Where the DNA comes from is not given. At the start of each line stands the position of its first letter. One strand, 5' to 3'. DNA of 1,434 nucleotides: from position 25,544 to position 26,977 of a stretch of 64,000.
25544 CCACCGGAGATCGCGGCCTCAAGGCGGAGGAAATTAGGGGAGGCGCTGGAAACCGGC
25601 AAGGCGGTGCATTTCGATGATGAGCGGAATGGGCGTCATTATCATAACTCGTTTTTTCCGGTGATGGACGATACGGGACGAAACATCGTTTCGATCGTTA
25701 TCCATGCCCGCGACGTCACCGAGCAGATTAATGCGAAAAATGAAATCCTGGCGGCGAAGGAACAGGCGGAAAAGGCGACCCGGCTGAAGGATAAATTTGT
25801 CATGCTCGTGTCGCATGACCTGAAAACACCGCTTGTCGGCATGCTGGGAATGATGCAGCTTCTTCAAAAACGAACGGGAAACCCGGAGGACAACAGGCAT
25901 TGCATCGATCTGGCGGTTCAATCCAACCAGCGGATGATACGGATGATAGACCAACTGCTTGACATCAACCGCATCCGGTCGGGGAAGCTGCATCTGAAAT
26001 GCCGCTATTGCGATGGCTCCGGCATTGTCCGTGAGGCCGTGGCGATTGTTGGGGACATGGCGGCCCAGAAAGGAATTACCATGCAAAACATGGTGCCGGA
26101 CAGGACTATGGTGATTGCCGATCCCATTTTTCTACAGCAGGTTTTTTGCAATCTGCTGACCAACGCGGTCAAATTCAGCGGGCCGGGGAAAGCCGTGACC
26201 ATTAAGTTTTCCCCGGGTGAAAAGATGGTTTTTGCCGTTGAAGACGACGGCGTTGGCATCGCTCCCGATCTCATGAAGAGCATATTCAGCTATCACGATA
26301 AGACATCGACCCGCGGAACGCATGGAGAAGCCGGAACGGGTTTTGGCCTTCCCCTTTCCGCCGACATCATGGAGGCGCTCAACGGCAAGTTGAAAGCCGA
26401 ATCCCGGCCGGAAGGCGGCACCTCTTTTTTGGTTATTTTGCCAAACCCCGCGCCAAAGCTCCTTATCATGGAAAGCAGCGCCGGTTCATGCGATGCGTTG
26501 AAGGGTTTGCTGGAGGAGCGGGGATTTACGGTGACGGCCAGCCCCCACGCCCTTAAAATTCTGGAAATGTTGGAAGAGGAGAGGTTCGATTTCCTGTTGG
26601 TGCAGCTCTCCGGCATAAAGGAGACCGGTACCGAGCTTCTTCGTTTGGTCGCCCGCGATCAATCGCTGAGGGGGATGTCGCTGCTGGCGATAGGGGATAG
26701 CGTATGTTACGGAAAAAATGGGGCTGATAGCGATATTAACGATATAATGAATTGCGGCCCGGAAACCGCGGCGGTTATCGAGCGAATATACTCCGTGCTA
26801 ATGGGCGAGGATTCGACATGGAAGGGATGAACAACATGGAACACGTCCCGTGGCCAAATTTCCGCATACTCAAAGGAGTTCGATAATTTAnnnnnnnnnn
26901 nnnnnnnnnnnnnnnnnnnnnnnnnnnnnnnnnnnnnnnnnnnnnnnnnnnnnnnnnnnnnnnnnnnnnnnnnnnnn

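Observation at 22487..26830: Tandem paralogous hybrid kinases: shared transmitter + pseudo-receiver (about 80% aa identity), swapped sensor modules, and much lower GC than the surroundings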

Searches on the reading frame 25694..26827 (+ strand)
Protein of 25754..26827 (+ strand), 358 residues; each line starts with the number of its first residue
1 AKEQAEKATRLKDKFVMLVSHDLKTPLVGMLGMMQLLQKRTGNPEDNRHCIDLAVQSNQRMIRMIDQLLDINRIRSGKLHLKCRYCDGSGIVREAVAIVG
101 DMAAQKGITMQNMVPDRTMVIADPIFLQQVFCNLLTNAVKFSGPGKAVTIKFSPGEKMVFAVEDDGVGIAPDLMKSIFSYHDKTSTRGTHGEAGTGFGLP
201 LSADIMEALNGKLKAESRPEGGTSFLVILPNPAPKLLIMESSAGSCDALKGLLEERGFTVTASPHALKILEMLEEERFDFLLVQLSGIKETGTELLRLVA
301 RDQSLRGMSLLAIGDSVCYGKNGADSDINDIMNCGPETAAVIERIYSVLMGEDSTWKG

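Call 33: predict_structure(alignment_id=A2)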
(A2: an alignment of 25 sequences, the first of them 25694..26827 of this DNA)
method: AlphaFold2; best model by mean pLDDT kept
length: 378 residues; sequences in the alignment: 25
mean_pLDDT: 78.9   pTM: 0.64
mean pLDDT of the five models: 78.9, 78.8, 77.7, 77.2, 76.0
residues with pLDDT >= 90: 74; 70-90: 235; 50-70: 47; < 50: 22
segments of 3 or more residues with pLDDT < 50: 342-356, 372-378
pLDDT, mean of each block of 10 residues (from residue 1): 69 82 74 72 81 83 72 81 78 71 82 93 91 89 90 91 90 89 86 78 60 71 87 88 91 85 84 83 91 86 79 84 78 67 46 55 74 37
secondary structure, 60 per line:
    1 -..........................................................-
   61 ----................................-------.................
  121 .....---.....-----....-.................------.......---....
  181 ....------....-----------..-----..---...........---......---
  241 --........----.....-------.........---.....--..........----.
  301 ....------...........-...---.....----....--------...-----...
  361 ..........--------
elements in order: H2-59 H65-96 E104-107 H108-125 E129-133 E139-142 H144-160 E167-173 E177-184 H191-194 H218-228 E232-237 E243-250 E255-259 H267-275 E279-283 H286-295 E300-304 H311-321 E329-333 E338-341 E350-352 H358-370

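Call 37: fold_search(model_id=the predicted structure, library=pdb)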
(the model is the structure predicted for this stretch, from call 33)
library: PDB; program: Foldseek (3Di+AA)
matches with E <= 10: 1345; with E <= 0.001: 312
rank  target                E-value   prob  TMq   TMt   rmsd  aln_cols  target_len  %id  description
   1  6rh0_A                4.8e-18  1.00  0.45  0.69   6.1       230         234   24  Revisiting pH-gated conformational switch. Complex HK853-RR468 pH 5.5 (released 2020-02-19)
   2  6rh0_B                1.3e-17  1.00  0.45  0.69   6.2       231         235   24  Revisiting pH-gated conformational switch. Complex HK853-RR468 pH 5.5 (released 2020-02-19)
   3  4jav_B                1.3e-17  1.00  0.44  0.66   6.6       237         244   24  Structural basis of a rationally rewired protein-protein interface (HK853wt and RR468mutant V13P, L14I, I17M and N21V) (released 2013-09-04)
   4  6rgz_A                1.5e-17  1.00  0.45  0.69   6.4       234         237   24  Revisiting pH-gated conformational switch. Complex HK853-RR468 pH 6.5 (released 2020-02-19)
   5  6rgy_B                1.8e-17  1.00  0.45  0.69   6.0       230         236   25  Revisiting pH-gated conformational switch. Complex HK853-RR468 pH 7.5 (released 2020-02-19)
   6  6rh7_A                2.3e-17  1.00  0.45  0.68   6.4       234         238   24  Revisiting pH-gated conformational switch. Complex HK853 mutant H260A -RR468 mutant D53A pH 7.5 (released 2020-02-19)
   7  9jfj_A                3.7e-17  1.00  0.45  0.70   5.2       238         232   23  Crystal structure of the cytoplasmic domain of ZraS in ADP-bound form (released 2025-03-26)
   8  4jav_A                3.9e-17  1.00  0.42  0.63   8.6       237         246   24  Structural basis of a rationally rewired protein-protein interface (HK853wt and RR468mutant V13P, L14I, I17M and N21V) (released 2013-09-04)
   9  6rh8_A                4.3e-17  1.00  0.45  0.69   6.1       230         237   24  Revisiting pH-gated conformational switch. Complex HK853 mutant H260A -RR468 mutant D53A pH 5.3 (released 2020-02-19)
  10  6rfv_A                7.8e-17  1.00  0.45  0.70   6.1       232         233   24  Revisiting pH-gated conformational switch. Complex HK853-RR468 pH 7 (released 2020-02-19)
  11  9eut_A                1.0e-16  1.00  0.48  0.27   4.1       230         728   24  Cryo-EM structure of the full-length Pseudomonas aeruginosa bacteriophytochrome in its Pr state (released 2024-09-04)
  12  6rgy_A                1.2e-16  1.00  0.45  0.69   6.1       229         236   25  Revisiting pH-gated conformational switch. Complex HK853-RR468 pH 7.5 (released 2020-02-19)
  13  6rfv_B                1.7e-16  1.00  0.45  0.70   6.1       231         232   23  Revisiting pH-gated conformational switch. Complex HK853-RR468 pH 7 (released 2020-02-19)
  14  9jfj_B                1.7e-16  1.00  0.37  0.59  17.3       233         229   24  Crystal structure of the cytoplasmic domain of ZraS in ADP-bound form (released 2025-03-26)
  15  6qrj                  1.9e-16  1.00  0.48  0.40  16.6       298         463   25  Crystal structure of ShkA full-length in complex with AMPPNP (released 2020-01-08)
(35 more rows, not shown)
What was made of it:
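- Closest known: ShkA of Caulobacter crescentus. Same: Full-length ShkA (6qrj) is a fold match over 298 aligned columns (call 37).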

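Call 61: find_related_loci(query=window:25754-26827:+, collection=genome_contigs, flank=6000)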
Query window:25754-26827:+ (358 aa) in genome_contigs; peptide patterns used: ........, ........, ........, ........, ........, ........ (x = any residue, [..] = any of these).
79 stretches matched a pattern; 5 encode a relative of the query (tblastn E <= 1e-3); 5 distinct loci.
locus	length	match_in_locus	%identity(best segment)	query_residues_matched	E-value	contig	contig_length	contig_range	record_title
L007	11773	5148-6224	76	1-358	0e+0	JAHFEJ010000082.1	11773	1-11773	MAG: Nitrospinales bacterium isolate nzgw266 NODE_1615_length_11774_cov_3.302326, whole genome shotgun sequence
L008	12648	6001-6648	27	13-229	3e-17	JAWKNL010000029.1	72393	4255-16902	MAG: Bacteroidia bacterium isolate ABC2.128 ABC2.128.fa-29, whole genome shotgun sequence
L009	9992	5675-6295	28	19-231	7e-16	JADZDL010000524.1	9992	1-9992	MAG: Planctomycetota bacterium isolate SJ778 c_000001813389, whole genome shotgun sequence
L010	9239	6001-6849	22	4-279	3e-15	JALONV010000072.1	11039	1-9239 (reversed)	MAG: Bacteroidales bacterium isolate Prado086 scaffold_9897, whole genome shotgun sequence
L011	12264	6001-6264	29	197-287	7e-5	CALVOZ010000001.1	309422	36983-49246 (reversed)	MAG: uncultured Bacilli bacterium isolate BRZ_CP__bin63 genome assembly, contig: BRZ_CP__NODE_20_length_309422_cov_34.08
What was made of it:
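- Tried and rejected: The other four loci were generic kinases (call 61).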

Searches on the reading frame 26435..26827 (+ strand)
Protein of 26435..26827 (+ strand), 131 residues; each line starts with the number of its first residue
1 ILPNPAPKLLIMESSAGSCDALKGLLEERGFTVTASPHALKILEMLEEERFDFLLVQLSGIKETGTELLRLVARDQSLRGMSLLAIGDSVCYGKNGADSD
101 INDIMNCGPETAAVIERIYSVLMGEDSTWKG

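Call 23: find_homologous_proteins(query=window:26441-26827:+, max_evalue=0.001)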
Query seq(129 aa): 32 candidates shared short words with the query, none scored E <= 0.001.
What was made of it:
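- Tried and rejected: The word-indexed protein search with the 129-aa pseudo-receiver alone returned nothing (call 23).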

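Call 41: search_protein_representatives(protein=window:26441-26827:+)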
Query: 129 residues. Proteins with E-value up to 0.001 (for the whole library): 69; up to 1e-10: 3; up to 1e-30: 3. The best 69 are listed.
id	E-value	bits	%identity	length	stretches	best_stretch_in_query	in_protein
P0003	3.9e-57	207.8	77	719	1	1-129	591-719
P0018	1.1e-54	199.8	75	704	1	1-129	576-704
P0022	2.9e-46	172.6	72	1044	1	2-122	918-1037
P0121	1.1e-06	44.9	28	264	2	6-83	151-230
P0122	1.4e-06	44.5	35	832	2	6-74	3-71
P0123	7.9e-06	42.1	26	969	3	4-120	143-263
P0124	9.4e-06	41.9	29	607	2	7-82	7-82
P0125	9.9e-06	41.8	24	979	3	6-92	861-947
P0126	1.2e-05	41.5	29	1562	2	6-82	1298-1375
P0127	1.3e-05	41.4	23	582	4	1-81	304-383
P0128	1.4e-05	41.3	28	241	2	6-72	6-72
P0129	1.4e-05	41.3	28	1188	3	3-79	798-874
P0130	1.8e-05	40.9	24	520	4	4-77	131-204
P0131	1.8e-05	40.9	31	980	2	5-69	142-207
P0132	2.2e-05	40.7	30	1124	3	7-75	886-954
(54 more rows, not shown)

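Call 55: predict_structure(alignment_id=A4)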
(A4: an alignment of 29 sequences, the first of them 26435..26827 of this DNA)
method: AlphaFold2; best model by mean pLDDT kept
length: 131 residues; sequences in the alignment: 29
mean_pLDDT: 79.7   pTM: 0.77
mean pLDDT of the five models: 79.7, 78.6, 77.9, 76.9, 76.7
residues with pLDDT >= 90: 43; 70-90: 54; 50-70: 24; < 50: 10
segments of 3 or more residues with pLDDT < 50: 126-131
pLDDT, mean of each block of 10 residues (from residue 1): 81 90 91 94 94 90 87 86 80 57 54 83 54 34
secondary structure, 60 per line:
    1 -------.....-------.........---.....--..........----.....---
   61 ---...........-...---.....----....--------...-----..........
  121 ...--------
elements in order: E8-12 H20-28 E32-36 H39-48 E53-57 H64-74 E82-86 E91-94 E103-105 H111-123
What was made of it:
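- The alpha4-beta5 region is modelled with low confidence (calls 33, 55). The alpha4-beta5 region is poorly modelled (calls 33, 55).
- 26456..26827 (+): HK2 pseudo-receiver (aa 600-723 in 723-aa numbering). Catalytic positions are E605/S606 (DD), Q649 (D), G679 (T) and C699 (K). It has the family-typical Cys at 611, 683 and 699. The AF2 model has mean pLDDT 79.7 and pTM 0.77 (call 55).
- On Receiver domain (CheY-like, Pfam PF00072): The AF2 model of the domain has mean pLDDT 79.7 and pTM 0.77, with b1-a1-b2-a2-b3-a3-b4 confident and a5 present (call 55).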

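Call 57: fold_search(model_id=the predicted structure, library=pdb)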
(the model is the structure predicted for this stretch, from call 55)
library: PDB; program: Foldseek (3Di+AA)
matches with E <= 10: 1574; with E <= 0.001: 33
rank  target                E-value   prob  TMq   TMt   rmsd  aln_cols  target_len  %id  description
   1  9of6_B                9.2e-05  1.00  0.68  0.72   3.9       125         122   18  Structure of the Acinetobacter baumannii Response Regulator PmrA Receiver Domain I13M Mutation in Active Dimer State (released 2025-11-26)
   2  2i6f_A                1.5e-04  1.00  0.71  0.74   3.8       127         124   19  Receiver domain from Myxococcus xanthus social motility protein FrzS (released 2007-03-13)
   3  9of4_C                1.9e-04  1.00  0.68  0.71   4.0       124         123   18  Structure of the Acinetobacter baumannii Response Regulator PmrA Receiver Domain M12I Mutation (released 2025-11-26)
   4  4hnq                  2.2e-04  1.00  0.70  0.73   4.0       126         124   21  Crystal Structure of the mutant Q97A of Vibrio cholerae CheY3 (released 2013-10-02)
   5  2nt4                  2.6e-04  1.00  0.57  0.59   2.2        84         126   25  Receiver domain from Myxococcus xanthus social motility protein FrzS (H92F mutant) (released 2007-03-13)
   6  2i6f_C                2.8e-04  1.00  0.68  0.74   4.4       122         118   20  Receiver domain from Myxococcus xanthus social motility protein FrzS (released 2007-03-13)
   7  2gkg                  2.8e-04  1.00  0.66  0.71   4.1       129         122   19  Receiver domain from Myxococcus xanthus social motility protein FrzS (released 2007-03-13)
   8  7m0s_B                2.8e-04  1.00  0.68  0.72   4.0       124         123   18  N-terminal domain of PmrA from Acinetobacter baumannii (released 2021-11-03)
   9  3gt7                  2.8e-04  1.00  0.71  0.71   8.0       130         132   18  CRYSTAL STRUCTURE OF SIGNAL RECEIVER DOMAIN OF SIGNAL TRANSDUCTION HISTIDINE KINASE FROM Syntrophus aciditrophicus (released 2009-04-14)
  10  9of4_A                2.8e-04  1.00  0.64  0.67   3.9       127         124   18  Structure of the Acinetobacter baumannii Response Regulator PmrA Receiver Domain M12I Mutation (released 2025-11-26)
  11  2qxy_B                2.8e-04  1.00  0.65  0.72   4.4       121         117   16  Crystal structure of a response regulator from Thermotoga maritima (released 2007-08-28)
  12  9of7_A                3.2e-04  1.00  0.65  0.69   4.8       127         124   20  Structure of the Acinetobacter baumannii Response Regulator PmrA Receiver Domain G54E Mutation (released 2025-11-26)
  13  8oyp_A                3.7e-04  1.00  0.57  0.17   3.4        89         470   26  Crystal structure of Ubiquitin specific protease 11 (USP11) in complex with a substrate mimetic (released 2023-10-18)
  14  5uht_B                3.9e-04  1.00  0.72  0.77   4.1       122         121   16  Structure of the Thermotoga maritima HK853-BeF3-RR468 complex at pH 5.0 (released 2017-12-27)
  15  9of3_A                3.9e-04  1.00  0.67  0.73   4.1       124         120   18  Structure of the Acinetobacter baumannii Response Regulator PmrA Receiver Domain D10N mutation (released 2025-11-26)
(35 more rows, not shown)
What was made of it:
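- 26456..26827 (+): Foldseek finds receiver domains at TM 0.68-0.72 (call 57).
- On Receiver domain (CheY-like, Pfam PF00072): The top Foldseek PDB hits are all receiver domains at TM 0.68-0.72 (call 57).
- The receiver fold is retained (calls 33, 55, 57).
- Tried and rejected: It needed a separate domain model (calls 55, 57).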

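Call 78: search_solved_structures(query=A4, max_evalue=0.001)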
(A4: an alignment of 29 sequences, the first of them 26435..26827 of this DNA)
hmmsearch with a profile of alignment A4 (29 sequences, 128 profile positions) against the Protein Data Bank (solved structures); distinct sequences matched with E-value up to 0.001: 331 (the best 60 are shown).
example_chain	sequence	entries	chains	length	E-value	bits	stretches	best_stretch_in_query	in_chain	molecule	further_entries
9g85_A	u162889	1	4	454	7.8e-36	126.1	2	6-122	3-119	Response regulator PleD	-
2wb4_A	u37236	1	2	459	8.1e-36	126.1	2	6-122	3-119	DIGUANYLATE CYCLASE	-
9g86_A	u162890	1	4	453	9.4e-36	125.9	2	6-122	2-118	Response regulator PleD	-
1w25_A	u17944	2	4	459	9.8e-36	125.8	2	6-122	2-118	STALKED-CELL DIFFERENTIATION CONTROLLING PROTEIN | RESPONSE REGULATOR PLED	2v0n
9xzo_A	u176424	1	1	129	2.9e-35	124.3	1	6-125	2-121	De novo protein M1X0B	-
4hns_A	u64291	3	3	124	8.6e-32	113.1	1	3-121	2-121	Chemotaxis protein CheY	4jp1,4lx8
3to5_A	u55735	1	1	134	1e-31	112.8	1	4-122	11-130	CheY homolog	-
4hnq_A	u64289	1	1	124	1.2e-31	112.6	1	3-121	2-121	Chemotaxis protein CheY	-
4ja2_A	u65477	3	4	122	5.9e-30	107.1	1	6-124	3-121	Response regulator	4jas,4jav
2fka_A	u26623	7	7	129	4.2e-29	104.4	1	4-124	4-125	Chemotaxis protein cheY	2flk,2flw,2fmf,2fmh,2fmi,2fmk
2che_A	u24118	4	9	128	5.1e-29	104.1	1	5-124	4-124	CHEY | Chemotaxis protein cheY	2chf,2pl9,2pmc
3h1g_A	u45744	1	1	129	6.6e-29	103.7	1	5-124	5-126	Chemotaxis protein cheY homolog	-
3dge_C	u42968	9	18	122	7.2e-29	103.6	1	6-124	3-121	Response regulator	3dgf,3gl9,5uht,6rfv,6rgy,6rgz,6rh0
6azr_B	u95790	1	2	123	7.3e-29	103.6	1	6-124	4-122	Chemotaxis regulator-transmits chemoreceptor signals to flagelllar motor components CheY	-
3gwg_A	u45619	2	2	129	8.4e-29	103.4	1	5-124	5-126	Chemotaxis protein cheY homolog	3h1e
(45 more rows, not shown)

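Call 79: search_solved_structures(query=window:26435-26827:+, max_evalue=10)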
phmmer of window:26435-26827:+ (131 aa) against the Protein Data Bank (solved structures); distinct sequences matched with E-value up to 10: 38.
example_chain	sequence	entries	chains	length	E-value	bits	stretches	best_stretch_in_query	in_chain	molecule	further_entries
2nt3_A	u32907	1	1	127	0.0012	22.1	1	6-90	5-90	Response regulator homolog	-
2gkg_A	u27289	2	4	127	0.0012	22.1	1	6-90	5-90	response regulator homolog | Response regulator FrzS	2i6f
2nt4_A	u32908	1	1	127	0.0015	21.8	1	6-89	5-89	Response regulator homolog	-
8oyp_A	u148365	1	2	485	0.0021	21.3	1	6-99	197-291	Ubiquitin carboxyl-terminal hydrolase 11,Response regulator FrzS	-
9ckx_A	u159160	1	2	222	0.0026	21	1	7-90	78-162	Ubiquitin-domain-containing protein,Response regulator FrzS,Vesicle-associated membrane pr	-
3grc_A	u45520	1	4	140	0.0029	20.8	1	5-90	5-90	Sensor protein, Kinase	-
9xzo_A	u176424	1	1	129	0.0038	20.5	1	8-86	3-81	De novo protein M1X0B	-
3to5_A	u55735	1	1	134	0.0039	20.4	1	4-87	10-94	CheY homolog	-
4hns_A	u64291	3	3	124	0.0042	20.3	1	6-87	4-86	Chemotaxis protein CheY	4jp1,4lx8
4hnq_A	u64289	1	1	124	0.0042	20.3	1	6-87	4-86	Chemotaxis protein CheY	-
9qy8_A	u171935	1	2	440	0.0067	19.7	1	2-89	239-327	Ubl carboxyl-terminal hydrolase 18,Response regulator FrzS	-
7qz2_A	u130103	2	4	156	0.012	18.8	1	6-79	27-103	Histidine kinase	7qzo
2qzj_A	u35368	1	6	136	0.022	18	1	7-59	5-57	Two-component response regulator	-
1pey_A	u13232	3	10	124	0.047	16.9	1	8-88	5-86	Sporulation initiation phosphotransferase F | SPORULATION RESPONSE REGULATORY PROTEIN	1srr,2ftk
4uhj_A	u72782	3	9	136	0.048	16.9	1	8-88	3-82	TRANSCRIPTIONAL REGULATORY PROTEIN CPXR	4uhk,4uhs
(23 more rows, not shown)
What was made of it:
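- Closest known: Aspartate-less receiver. Same: FrzS is the best single-sequence PDB hit (E = 0.0012, call 79) and the second-ranked fold hit (call 57).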
